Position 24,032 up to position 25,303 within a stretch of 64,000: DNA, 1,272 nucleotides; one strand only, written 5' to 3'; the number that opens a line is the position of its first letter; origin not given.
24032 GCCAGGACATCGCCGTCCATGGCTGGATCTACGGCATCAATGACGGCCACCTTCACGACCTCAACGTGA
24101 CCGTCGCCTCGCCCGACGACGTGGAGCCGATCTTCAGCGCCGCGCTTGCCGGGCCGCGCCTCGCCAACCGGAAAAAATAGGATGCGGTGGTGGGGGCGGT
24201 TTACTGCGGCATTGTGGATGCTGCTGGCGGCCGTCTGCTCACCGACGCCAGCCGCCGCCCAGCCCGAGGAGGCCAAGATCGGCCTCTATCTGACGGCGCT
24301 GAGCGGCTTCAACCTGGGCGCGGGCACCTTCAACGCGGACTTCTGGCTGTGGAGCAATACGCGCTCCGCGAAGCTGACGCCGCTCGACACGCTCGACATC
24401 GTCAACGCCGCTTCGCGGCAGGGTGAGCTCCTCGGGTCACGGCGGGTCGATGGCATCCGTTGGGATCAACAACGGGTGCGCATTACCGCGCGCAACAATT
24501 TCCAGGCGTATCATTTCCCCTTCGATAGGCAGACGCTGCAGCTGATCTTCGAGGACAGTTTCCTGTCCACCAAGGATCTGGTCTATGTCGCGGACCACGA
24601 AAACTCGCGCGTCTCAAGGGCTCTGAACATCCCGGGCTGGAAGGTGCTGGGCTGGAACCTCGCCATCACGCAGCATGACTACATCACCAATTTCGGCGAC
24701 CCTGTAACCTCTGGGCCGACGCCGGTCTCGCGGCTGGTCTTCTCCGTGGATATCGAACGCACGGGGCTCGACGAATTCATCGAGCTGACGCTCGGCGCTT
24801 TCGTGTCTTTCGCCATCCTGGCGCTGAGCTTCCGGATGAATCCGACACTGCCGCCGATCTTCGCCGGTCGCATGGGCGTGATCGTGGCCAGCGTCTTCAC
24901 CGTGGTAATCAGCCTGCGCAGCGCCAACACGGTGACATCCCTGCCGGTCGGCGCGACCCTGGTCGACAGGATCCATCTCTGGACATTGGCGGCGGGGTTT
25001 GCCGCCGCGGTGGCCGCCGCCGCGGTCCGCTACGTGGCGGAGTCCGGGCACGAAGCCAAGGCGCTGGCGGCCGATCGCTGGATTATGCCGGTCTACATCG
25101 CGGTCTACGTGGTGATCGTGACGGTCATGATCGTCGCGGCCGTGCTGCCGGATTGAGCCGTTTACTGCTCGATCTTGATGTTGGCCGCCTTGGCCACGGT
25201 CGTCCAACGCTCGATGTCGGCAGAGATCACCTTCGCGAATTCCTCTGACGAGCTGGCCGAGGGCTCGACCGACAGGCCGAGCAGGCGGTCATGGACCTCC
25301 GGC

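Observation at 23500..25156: Beta-carbonic anhydrase translationally coupled to a pentameric ligand-gated ion-channel (pLGIC) homologue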

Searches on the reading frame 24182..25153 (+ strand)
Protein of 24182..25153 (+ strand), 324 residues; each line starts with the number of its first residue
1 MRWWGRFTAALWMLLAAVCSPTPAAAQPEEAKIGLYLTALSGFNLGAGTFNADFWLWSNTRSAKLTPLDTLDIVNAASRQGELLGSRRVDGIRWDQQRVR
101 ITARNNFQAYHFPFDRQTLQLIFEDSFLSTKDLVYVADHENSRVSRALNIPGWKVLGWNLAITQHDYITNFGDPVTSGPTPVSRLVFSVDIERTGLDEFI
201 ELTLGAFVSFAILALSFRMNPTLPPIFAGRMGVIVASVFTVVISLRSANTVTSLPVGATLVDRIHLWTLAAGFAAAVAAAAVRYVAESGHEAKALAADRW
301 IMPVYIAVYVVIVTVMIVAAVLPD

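Call 3: search_protein_families(library=pfam, proteins=[window:24182-25153:+], max_evalue=1)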
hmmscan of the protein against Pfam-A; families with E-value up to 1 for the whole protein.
window:24182-25153:+ (324 aa): 1 family
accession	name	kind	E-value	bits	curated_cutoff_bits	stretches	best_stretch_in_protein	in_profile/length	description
PF01436.27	NHL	-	0.064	13.8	20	1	130-145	11-26/28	NHL repeat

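Call 4: search_protein_families(library=ncbifam, proteins=[window:24182-25153:+], max_evalue=1)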
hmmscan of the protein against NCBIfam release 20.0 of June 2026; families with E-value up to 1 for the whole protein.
window:24182-25153:+ (324 aa): 1 family
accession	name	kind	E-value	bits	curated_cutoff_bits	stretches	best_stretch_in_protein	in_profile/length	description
TIGR01801.1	CM_A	equivalog_domain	0.19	12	106.35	1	89-147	40-99/102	chorismate mutase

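Call 5: search_solved_structures(query=window:24182-25153:+, max_evalue=10, show_alignments=3)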
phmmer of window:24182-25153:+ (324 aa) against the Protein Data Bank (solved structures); distinct sequences matched with E-value up to 10: 15.
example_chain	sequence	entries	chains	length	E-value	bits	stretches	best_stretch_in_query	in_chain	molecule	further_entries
4x5t_A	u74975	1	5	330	0.0032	20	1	107-299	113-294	Proton-gated ion channel,GLRA1 protein,GLRA1 protein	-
5osa_A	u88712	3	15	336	0.0049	19.4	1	101-301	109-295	Proton-gated ion channel,Gamma-aminobutyric acid receptor subunit alpha-1,Gamma-aminobutyr | Proton-gated ion channel,Gamma-aminobutyric acid receptor subunit a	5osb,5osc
9she_A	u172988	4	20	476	0.14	14.6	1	98-286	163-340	Gamma-aminobutyric acid receptor subunit beta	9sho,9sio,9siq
6f0i_A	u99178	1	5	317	0.21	14.1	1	101-163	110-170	Proton-gated ion channel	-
6f15_A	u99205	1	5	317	0.22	14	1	101-163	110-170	Proton-gated ion channel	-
6u8y_L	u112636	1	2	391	0.53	12.7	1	99-171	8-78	NADH dehydrogenase subunit D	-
2ift_A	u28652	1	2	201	1.2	11.6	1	71-141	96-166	Putative methylase HI0767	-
7kgy_A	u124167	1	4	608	1.3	11.5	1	92-176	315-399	Beta-glucuronidase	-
5gmu_A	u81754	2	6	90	1.5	11.3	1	68-132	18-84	Protein AroA(G)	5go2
6ysy_B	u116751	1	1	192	2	10.9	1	16-77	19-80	Myosin light chain 1/3, skeletal muscle isoform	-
6ren_A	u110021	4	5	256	2.1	10.8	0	231-292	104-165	3fPizza6-SH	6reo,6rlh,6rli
6rej_A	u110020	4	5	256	5.4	9.4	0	231-291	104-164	Pizza6-SH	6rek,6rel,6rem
3ww9_A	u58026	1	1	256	5.4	9.4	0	263-290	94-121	pizza6 protein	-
6f0t_A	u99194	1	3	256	5.5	9.4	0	231-291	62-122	Pizza6-SFW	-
6qsd_A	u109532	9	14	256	6.5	9.2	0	231-291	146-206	Pizza6S | Pizza6-S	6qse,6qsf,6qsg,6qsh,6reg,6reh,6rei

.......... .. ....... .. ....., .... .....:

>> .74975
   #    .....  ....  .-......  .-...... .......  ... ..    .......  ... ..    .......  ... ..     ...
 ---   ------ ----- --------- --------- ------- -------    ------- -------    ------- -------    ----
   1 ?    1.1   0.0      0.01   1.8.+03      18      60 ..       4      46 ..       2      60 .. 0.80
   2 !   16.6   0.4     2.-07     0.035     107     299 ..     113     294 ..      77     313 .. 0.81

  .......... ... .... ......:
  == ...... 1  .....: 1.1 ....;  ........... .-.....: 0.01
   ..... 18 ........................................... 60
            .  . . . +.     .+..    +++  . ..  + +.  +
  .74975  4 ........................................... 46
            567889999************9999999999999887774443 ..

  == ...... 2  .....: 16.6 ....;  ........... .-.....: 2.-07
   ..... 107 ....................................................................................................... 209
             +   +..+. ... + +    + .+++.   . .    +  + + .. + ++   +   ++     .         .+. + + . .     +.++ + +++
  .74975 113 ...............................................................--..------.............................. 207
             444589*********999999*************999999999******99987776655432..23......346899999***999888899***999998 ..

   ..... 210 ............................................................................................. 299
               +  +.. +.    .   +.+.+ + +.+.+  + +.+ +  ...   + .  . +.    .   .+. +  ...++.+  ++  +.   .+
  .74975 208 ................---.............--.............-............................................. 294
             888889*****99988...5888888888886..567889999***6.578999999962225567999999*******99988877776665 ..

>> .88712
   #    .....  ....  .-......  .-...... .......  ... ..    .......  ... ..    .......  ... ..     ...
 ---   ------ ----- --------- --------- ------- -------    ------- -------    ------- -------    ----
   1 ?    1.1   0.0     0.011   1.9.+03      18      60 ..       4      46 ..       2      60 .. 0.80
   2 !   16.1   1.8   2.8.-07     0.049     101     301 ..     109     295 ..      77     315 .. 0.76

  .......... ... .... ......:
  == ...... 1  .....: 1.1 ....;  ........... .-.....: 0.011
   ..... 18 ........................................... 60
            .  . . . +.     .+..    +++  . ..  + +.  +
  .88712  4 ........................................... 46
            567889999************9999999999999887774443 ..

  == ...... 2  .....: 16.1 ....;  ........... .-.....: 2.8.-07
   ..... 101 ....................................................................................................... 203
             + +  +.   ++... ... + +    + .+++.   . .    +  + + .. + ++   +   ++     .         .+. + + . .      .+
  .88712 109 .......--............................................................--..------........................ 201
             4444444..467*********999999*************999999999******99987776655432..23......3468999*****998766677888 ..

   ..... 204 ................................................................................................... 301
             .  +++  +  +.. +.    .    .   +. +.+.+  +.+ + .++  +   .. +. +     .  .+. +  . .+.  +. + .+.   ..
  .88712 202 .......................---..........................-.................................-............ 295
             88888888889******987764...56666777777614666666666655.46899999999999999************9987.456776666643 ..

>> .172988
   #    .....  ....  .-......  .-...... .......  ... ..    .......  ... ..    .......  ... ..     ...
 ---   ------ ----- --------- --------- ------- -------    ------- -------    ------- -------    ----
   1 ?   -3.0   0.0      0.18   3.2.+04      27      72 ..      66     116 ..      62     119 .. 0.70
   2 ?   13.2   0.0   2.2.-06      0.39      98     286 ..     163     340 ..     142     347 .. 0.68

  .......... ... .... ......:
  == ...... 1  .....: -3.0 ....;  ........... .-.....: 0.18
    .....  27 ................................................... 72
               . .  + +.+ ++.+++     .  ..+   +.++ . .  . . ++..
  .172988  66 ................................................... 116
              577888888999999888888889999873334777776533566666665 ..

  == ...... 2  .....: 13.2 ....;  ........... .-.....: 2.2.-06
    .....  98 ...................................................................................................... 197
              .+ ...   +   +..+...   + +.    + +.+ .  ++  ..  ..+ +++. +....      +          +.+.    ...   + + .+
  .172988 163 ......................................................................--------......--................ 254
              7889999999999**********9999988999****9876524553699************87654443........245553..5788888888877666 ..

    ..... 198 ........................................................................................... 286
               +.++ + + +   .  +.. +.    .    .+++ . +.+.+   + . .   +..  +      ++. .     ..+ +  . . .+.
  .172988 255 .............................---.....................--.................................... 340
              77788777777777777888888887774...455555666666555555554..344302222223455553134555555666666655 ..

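Call 6: find_homologous_proteins(query=window:24182-25153:+, max_evalue=0.001)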
Query window:24182-25153:+ (324 aa): 14 proteins with E <= 0.001 among 8000 candidates.
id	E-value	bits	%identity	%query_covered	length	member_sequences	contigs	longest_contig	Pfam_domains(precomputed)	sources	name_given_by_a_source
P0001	1.6e-210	716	100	100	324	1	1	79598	-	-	-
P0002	4.3e-183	626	87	100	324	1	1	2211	-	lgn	-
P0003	8.1e-157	539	78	94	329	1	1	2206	-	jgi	-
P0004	6.7e-146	504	70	99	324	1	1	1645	-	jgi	jgi:hypothetical protein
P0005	5.1e-133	461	67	94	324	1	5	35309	-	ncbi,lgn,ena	-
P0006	1.4e-119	417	61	87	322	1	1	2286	-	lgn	-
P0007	2.3e-117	410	57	98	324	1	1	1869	-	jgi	jgi:hypothetical protein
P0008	1.9e-110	387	58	92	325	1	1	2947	-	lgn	-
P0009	2.2e-90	321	48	90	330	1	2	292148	-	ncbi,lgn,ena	ncbi:MAG TPA: hypothetical protein VGB82_05580 [Alphaproteobacteria bacterium]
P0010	3.2e-90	321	48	94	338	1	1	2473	-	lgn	-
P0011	2.3e-86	308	46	97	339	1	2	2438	-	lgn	-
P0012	3.9e-86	307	48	94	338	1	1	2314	-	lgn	-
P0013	2.8e-80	288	47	92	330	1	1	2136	-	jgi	jgi:hypothetical protein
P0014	2.7e-24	104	28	74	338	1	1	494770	-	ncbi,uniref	ncbi:hypothetical protein ACFP1Z_05970 [Streptomyces gamaensis]|uniref:Neurotransmitter-gated ion-ch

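Call 8: search_solved_structures(query=A1, max_evalue=1, show_alignments=2)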
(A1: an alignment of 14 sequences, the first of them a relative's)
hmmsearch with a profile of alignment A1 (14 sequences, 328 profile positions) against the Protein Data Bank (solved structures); distinct sequences matched with E-value up to 1: 153 (the best 60 are shown).
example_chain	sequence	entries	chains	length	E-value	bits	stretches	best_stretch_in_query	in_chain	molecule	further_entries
5osa_A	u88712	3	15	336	1.3e-11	47.3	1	24-311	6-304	Proton-gated ion channel,Gamma-aminobutyric acid receptor subunit alpha-1,Gamma-aminobutyr | Proton-gated ion channel,Gamma-aminobutyric acid receptor subunit a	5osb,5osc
6cdu_A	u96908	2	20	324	8.2e-10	41.4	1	96-313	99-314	chimeric alpha1GABAA receptor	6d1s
4x5t_A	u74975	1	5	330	2.7e-09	39.7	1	24-310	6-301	Proton-gated ion channel,GLRA1 protein,GLRA1 protein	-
9she_A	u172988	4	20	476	5.6e-08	35.3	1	87-257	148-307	Gamma-aminobutyric acid receptor subunit beta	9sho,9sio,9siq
6hyw_A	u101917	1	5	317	7.7e-08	34.9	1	24-217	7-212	Proton-gated ion channel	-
6f0i_A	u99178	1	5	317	1.3e-07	34.2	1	23-217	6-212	Proton-gated ion channel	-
3tls_A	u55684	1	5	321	1.4e-07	34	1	23-213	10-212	Glr4197 protein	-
6f0n_A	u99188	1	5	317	1.4e-07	34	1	24-217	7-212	Proton-gated ion channel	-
4lml_A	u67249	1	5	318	2e-07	33.5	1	23-211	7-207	Proton-gated ion channel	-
3tlt_A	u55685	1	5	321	2.1e-07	33.5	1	23-216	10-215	Glr4197 protein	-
6f12_A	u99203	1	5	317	2.1e-07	33.5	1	24-222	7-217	Proton-gated ion channel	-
6hyz_A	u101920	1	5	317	2.1e-07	33.5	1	24-212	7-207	Proton-gated ion channel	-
4il9_A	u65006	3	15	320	2.1e-07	33.4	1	23-221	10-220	Proton-gated ion channel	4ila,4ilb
4ilc_A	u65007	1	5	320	2.3e-07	33.3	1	23-216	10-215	Proton-gated ion channel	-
6f0z_A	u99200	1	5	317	2.3e-07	33.3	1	24-217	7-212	Proton-gated ion channel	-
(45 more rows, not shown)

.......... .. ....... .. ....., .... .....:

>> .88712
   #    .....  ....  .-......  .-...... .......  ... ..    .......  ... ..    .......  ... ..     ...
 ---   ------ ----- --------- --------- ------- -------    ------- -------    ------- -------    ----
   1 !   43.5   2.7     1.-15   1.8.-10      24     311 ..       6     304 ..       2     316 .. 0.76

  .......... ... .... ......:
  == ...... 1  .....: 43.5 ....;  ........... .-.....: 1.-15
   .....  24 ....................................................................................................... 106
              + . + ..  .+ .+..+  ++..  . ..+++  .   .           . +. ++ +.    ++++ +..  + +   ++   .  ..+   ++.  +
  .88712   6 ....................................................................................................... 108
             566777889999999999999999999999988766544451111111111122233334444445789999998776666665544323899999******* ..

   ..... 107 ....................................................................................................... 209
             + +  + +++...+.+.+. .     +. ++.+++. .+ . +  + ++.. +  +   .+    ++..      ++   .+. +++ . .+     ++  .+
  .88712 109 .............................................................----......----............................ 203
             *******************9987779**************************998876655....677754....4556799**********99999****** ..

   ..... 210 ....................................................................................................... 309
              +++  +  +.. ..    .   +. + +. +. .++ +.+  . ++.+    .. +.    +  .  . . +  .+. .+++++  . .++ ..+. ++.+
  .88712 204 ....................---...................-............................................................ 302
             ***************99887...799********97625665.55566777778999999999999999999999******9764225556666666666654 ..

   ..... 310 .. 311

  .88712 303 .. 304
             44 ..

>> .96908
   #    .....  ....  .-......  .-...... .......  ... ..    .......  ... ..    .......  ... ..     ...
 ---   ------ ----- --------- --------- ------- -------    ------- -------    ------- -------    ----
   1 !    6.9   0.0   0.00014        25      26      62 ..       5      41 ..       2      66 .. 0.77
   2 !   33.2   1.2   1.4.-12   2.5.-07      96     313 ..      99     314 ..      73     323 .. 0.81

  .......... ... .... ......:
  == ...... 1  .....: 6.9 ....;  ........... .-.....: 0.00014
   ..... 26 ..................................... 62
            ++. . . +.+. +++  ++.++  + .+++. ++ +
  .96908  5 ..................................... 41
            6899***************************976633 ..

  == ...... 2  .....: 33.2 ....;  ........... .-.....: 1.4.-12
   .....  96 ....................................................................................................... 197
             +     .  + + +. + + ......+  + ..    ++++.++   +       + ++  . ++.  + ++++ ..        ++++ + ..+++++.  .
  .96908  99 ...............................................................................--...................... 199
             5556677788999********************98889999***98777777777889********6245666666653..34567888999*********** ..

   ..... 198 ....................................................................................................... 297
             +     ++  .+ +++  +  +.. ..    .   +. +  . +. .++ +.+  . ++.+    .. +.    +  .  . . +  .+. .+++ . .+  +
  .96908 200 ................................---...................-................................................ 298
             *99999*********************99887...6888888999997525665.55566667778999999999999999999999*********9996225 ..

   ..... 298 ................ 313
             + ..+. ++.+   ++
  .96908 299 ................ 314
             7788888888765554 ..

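Call 11: find_encoding_contigs(protein=P0005, flank=6000, max_places=3)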
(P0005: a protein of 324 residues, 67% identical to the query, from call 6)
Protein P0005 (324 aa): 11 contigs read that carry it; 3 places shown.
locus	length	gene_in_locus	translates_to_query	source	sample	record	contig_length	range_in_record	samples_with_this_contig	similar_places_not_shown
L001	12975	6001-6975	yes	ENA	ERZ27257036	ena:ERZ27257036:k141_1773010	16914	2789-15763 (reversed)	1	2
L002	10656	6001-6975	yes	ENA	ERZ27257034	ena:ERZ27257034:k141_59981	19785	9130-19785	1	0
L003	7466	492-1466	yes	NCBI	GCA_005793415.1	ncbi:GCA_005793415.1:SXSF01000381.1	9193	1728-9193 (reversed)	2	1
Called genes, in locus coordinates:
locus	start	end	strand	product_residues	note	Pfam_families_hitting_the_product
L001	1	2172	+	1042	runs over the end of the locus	PF18327:PRODH (weak), PF14850:Pro_dh-DNA_bdg, PF01619:Pro_dh, PF00171:Aldedh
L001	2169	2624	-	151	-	PF11578:DUF3237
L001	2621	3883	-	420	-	PF13379:NMT1_2 (weak), PF16868:NMT1_3, PF09084:NMT1 (weak)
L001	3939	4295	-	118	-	-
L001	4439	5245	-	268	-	PF00248:Aldo_ket_red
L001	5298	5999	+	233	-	PF00484:Pro_CA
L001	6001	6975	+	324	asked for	-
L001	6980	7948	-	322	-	PF03401:TctC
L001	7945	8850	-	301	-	PF02558:ApbA, PF08546:ApbA_C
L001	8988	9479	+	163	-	PF13577:SnoaL_4, PF08332:CaMKII_AD (weak), PF13474:SnoaL_3, PF14534:DUF4440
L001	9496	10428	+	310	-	PF02219:MTHFR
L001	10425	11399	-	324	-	PF08240:ADH_N, PF00107:ADH_zinc_N, PF13602:ADH_zinc_N_2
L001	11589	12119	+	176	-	PF25087:GMPPB_C (faint), PF14602:Hexapep_2 (faint), PF00132:Hexapep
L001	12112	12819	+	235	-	PF13531:SBP_bac_11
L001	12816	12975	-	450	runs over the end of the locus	PF12729:4HB_MCP_1, PF00672:HAMP, PF00990:GGDEF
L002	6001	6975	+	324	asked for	-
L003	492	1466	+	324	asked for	-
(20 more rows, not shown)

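Call 12: find_encoding_contigs(protein=P0009, flank=6000, max_places=3)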
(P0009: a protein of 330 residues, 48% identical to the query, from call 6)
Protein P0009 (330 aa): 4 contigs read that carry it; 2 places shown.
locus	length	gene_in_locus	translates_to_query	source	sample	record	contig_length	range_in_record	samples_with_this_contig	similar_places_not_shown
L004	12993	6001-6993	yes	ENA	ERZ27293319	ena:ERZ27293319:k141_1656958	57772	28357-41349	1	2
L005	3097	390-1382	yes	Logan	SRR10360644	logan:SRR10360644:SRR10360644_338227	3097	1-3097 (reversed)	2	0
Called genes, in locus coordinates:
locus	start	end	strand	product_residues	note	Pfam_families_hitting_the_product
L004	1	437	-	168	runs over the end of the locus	PF13577:SnoaL_4, PF00866:Ring_hydroxyl_B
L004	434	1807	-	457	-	PF00355:Rieske, PF00848:Ring_hydroxyl_A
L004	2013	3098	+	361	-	PF02311:AraC_binding (weak), PF07883:Cupin_2 (weak)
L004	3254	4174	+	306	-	PF00701:DHDPS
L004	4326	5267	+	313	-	PF00248:Aldo_ket_red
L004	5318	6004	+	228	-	PF00484:Pro_CA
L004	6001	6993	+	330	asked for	-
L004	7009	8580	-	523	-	PF09423:PhoD (weak)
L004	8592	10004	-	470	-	PF01546:Peptidase_M20, PF07687:M20_dimer (weak)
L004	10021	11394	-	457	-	-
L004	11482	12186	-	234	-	PF06707:DUF1194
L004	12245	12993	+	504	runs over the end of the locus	PF03853:YjeF_N, PF01256:Carb_kinase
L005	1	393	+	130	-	?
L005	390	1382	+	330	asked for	-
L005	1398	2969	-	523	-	PF09423:PhoD (weak)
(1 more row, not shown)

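Call 13: find_encoding_contigs(protein=P0014, flank=6000, max_places=3)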
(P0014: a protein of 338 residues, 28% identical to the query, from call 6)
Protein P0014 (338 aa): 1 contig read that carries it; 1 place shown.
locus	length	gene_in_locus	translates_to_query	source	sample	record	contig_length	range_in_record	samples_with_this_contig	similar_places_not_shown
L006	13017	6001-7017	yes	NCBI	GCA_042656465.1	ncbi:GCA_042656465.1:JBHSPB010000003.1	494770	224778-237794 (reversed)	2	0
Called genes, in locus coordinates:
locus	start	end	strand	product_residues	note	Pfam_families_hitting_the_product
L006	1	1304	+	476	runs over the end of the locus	PF07690:MFS_1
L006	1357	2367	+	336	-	PF00044:Gp_dh_N, PF02800:Gp_dh_C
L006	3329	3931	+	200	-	-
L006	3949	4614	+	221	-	PF00583:Acetyltransf_1, PF13508:Acetyltransf_7 (weak)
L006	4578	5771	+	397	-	PF00282:Pyridoxal_deC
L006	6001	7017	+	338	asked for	-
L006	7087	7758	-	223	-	PF17258:DUF5324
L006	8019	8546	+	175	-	PF00160:Pro_isomerase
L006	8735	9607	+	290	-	PF01694:Rhomboid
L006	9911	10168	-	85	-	PF06781:CrgA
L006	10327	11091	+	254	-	PF05949:DUF881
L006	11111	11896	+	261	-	PF04203:Sortase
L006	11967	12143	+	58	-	-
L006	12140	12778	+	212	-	PF00117:GATase, PF07722:Peptidase_C26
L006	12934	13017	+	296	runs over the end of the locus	PF04203:Sortase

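Call 14: find_related_loci(query=A1, collection=genome_contigs, flank=5000)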
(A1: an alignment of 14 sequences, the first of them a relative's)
Query A1 (324 aa) in genome_contigs; peptide patterns used: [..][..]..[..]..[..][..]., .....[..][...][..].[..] (x = any residue, [..] = any of these).
47 stretches matched a pattern; 2 encode a relative of the query (tblastn E <= 1e-3); 2 distinct loci.
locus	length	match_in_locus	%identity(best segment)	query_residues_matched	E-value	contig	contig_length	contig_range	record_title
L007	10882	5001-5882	48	30-321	4e-93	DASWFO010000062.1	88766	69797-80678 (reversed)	MAG TPA_asm: Alphaproteobacteria bacterium isolate SMAG_U2791 k141_3054653, whole genome shotgun sequence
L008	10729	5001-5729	28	23-263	3e-25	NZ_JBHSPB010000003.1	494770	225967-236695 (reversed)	Streptomyces gamaensis strain CGMCC 4.7304 spades_K_17_127_3, whole genome shotgun sequence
